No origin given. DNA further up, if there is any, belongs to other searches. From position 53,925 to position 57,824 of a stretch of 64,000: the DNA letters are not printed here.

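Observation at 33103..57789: A ~24.6 kb tightly packed one-strand locus joins a giant anchored subtilase and three adhesin-like lipoproteins to an oversized Opp-type importer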

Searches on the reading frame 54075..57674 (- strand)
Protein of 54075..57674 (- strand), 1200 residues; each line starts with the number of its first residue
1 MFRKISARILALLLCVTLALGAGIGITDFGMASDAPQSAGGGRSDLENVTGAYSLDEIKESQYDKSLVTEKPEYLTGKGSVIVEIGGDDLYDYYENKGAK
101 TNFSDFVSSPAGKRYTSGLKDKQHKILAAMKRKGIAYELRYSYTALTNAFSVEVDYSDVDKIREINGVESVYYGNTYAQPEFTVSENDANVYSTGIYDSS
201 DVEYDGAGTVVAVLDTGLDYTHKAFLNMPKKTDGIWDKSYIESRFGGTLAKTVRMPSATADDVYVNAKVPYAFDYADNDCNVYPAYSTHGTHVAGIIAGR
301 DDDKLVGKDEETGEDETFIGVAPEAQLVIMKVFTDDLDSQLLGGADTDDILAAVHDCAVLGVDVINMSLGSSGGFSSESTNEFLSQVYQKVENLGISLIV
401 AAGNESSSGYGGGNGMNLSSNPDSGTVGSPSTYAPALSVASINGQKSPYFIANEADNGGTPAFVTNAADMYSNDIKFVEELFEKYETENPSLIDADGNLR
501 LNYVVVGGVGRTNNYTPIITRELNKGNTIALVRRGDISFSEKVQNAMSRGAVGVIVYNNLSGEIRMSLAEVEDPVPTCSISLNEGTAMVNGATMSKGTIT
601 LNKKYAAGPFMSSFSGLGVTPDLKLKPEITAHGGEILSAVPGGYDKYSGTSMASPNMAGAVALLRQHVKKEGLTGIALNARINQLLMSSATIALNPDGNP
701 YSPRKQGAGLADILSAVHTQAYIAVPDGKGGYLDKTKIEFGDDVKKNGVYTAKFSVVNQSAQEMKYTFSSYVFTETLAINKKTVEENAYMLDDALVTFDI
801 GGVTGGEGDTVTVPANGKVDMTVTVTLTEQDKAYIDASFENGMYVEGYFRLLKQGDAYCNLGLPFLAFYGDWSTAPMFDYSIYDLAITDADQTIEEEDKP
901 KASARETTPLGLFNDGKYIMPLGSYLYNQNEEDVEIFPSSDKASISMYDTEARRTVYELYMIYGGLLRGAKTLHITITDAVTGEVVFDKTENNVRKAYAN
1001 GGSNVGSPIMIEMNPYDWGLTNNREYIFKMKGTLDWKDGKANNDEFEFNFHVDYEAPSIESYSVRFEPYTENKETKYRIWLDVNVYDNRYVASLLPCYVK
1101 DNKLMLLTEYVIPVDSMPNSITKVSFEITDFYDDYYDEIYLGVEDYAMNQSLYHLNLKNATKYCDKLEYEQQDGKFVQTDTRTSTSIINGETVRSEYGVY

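Call 50: search_solved_structures(query=window:54075-57674:-, max_evalue=0.00001)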
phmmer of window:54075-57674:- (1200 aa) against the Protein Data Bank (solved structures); distinct sequences matched with E-value up to 0.00001: 45.
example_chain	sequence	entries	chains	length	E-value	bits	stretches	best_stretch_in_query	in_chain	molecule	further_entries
7edd_A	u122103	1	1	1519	1.1e-64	222.2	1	201-887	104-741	C5a peptidase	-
5xyr_A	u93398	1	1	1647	5.6e-59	203.3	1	284-887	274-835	Chemokine protease C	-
5xya_A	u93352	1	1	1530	8.4e-59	202.7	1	284-887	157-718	Chemokine protease C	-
6vjb_A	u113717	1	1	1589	6.2e-58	199.8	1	284-887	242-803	Putative cell envelope proteinase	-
31mr_B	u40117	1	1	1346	1.1e-57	199.1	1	284-887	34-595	Cell envelope proteinase A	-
5xxz_A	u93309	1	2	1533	6e-57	196.6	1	284-887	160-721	Chemokine protease C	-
3eif_A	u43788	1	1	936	4e-53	183.9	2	528-885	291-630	C5a peptidase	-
7yzx_A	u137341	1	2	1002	6e-53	183.3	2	528-885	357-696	C5a peptidase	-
7bj3_A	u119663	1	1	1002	1.5e-52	182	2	528-885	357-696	C5a peptidase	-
1xf1_A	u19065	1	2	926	1.8e-52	181.8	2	528-885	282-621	C5a peptidase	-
8bty_A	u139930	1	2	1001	2e-52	181.6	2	528-885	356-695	C5a peptidase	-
8jmw_A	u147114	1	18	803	7.2e-26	93.6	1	525-825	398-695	S8 family serine peptidase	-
7xr8_A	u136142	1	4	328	4.8e-15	57.8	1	278-407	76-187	Major intracellular serine protease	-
4i0w_B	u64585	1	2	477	7e-10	40.7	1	597-666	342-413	Protease CspB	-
7y6m_C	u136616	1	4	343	3.9e-09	38.2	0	274-407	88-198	Intracellular serine protease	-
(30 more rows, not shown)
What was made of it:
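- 50100..57674 (-): Giant surface subtilase, 2524 aa. Order of parts: signal peptide, I9-like propeptide, S8 catalytic domain with inserted PA domain, fn3_5, Ig-like domains, a long BspA-type LRR_5 region, Big_3, Flg_new, then a C-terminal transmembrane helix and Lys-rich tail. PDB relatives are C5a peptidase 7edd (1e-64) and SpyCEP 5xyr (call 50).
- On Cell-envelope proteinase / C5a-peptidase group of subtilases (MEROPS S8A with PA insert): The alignment to solved C5a peptidase and SpyCEP runs over residues 201-887 (call 50).
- Closest known: Streptococcal C5a peptidase. Same: These are the best solved sequence relatives of residues about 200-890 (7edd 1e-64, 5xyr 6e-59, 1xf1 2e-52; call 50).
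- The closest solved relatives are streptococcal virulence proteases (call 50).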
